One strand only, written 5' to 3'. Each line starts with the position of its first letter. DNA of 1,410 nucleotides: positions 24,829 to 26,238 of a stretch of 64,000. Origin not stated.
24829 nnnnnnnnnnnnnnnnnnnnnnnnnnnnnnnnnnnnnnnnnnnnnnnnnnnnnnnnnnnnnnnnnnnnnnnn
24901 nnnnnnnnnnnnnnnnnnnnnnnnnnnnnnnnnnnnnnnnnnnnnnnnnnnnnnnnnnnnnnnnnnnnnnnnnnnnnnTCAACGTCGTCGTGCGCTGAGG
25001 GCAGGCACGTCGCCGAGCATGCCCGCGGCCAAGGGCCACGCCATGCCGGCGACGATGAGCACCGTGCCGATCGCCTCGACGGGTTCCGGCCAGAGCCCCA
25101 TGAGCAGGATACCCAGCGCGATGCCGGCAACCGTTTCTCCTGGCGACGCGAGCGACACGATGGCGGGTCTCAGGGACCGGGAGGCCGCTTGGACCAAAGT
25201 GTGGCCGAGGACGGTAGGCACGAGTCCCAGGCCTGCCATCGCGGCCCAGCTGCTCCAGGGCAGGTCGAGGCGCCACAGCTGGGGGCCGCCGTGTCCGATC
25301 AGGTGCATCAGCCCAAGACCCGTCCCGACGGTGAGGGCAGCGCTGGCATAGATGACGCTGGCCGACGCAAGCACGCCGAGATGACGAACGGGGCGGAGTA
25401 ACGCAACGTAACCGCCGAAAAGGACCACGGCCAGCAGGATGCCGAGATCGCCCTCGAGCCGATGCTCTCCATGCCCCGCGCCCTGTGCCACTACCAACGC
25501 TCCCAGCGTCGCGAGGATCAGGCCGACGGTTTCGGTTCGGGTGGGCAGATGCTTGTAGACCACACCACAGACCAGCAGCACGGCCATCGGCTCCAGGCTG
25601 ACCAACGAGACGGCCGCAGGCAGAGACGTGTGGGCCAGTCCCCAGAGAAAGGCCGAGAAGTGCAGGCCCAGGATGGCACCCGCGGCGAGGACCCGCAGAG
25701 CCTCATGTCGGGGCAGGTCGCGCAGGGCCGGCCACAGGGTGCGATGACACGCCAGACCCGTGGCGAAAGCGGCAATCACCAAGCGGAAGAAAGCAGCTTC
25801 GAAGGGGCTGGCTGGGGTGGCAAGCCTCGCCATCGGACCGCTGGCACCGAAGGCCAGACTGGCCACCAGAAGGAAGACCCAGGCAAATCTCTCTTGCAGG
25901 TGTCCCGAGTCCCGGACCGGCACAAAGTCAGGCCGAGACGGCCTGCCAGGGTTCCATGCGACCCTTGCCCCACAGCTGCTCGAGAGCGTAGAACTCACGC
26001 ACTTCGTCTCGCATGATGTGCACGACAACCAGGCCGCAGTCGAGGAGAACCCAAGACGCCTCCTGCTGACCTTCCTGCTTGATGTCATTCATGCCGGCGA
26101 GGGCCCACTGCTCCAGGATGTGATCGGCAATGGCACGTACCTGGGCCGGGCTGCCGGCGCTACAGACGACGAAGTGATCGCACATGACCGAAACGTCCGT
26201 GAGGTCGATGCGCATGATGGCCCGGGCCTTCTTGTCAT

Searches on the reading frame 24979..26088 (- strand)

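Call 35: search_protein_families(library=pfam, proteins=[window:24979-26088:-], max_evalue=0.01)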
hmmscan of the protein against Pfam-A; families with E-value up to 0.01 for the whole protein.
window:24979-26088:- (369 aa): 1 family
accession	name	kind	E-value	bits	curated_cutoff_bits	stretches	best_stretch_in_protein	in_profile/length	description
PF00892.27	EamA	-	2.7e-18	67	28.2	2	71-200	5-133/135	EamA-like transporter family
